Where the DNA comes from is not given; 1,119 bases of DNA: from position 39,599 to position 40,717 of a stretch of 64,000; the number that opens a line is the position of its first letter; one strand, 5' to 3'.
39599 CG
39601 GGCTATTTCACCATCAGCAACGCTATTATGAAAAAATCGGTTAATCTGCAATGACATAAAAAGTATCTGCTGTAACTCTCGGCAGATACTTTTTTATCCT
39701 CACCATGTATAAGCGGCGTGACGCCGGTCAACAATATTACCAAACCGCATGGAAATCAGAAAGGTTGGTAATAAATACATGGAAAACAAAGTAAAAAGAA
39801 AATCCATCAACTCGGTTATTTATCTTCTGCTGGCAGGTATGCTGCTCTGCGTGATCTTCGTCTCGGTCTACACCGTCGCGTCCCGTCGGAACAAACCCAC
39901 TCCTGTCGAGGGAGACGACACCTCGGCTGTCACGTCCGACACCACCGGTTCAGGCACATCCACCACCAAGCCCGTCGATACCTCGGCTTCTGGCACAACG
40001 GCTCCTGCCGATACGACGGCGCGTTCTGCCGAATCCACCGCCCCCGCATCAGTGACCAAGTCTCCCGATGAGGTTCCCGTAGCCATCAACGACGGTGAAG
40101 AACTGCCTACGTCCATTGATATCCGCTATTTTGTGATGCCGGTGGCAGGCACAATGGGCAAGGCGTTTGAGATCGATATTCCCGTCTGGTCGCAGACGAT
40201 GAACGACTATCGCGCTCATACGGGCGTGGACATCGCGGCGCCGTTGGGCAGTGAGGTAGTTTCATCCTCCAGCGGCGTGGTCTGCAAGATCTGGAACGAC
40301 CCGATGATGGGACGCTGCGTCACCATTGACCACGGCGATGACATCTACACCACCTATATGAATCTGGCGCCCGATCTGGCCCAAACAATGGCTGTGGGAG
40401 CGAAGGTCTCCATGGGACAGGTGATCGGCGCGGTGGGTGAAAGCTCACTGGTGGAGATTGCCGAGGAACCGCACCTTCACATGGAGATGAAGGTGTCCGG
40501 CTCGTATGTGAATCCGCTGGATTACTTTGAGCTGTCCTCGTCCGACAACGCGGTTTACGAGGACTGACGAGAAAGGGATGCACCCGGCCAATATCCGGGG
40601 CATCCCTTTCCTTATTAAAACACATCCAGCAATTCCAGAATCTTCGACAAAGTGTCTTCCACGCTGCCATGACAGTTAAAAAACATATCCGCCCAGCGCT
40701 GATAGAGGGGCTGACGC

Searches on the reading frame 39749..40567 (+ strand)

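Call 51: search_protein_families(library=ncbifam, proteins=[window:39749-40567:+], max_evalue=0.00001)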
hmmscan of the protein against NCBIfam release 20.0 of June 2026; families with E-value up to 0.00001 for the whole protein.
window:39749-40567:+ (272 aa): 10 families
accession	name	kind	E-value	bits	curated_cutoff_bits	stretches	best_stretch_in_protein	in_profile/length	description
NF053738.1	S2SprSpoIIQBc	equivalog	3.1e-22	79.4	250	1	152-262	117-225/232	stage II sporulation protein SpoIIQ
NF052530.1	Heli_ShapePgp3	exception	4.9e-17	61.9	300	1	128-261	141-265/270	peptidoglycan metallopeptidase Pgp3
NF053825.1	PdgNdpepShyA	equivalog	3.4e-14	52.4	700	1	155-257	294-390/425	peptidoglycan DD-endopeptidase ShyA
NF053824.1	PdgNdpepShyC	equivalog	1e-11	44.4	700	1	154-256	293-389/429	peptidoglycan DD-endopeptidase ShyC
NF008652.0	PRK11649.1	equivalog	2.3e-11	43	341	1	156-258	312-408/439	murein DD-endopeptidase MepM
NF052336.1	PdgHdaseHSB100310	equivalog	2.3e-08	33.8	500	1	151-270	51-165/316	peptidoglycan hydrolase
NF052529.1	PG_M23_Pgp6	exception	1.7e-07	30.3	600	1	157-261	335-433/452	peptidoglycan metallopeptidase Pgp6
NF041208.1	celldiv_DipM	equivalog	4.8e-07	29.3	740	1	69-261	238-418/419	cell division endopeptidase DipM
NF004799.0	PRK06148.1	subfamily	1.3e-06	26.7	1128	1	155-250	439-540/1015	hypothetical protein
NF040883.1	amid_act_ActS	equivalog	5.9e-06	25.7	375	1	157-261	136-234/242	amidase activator ActS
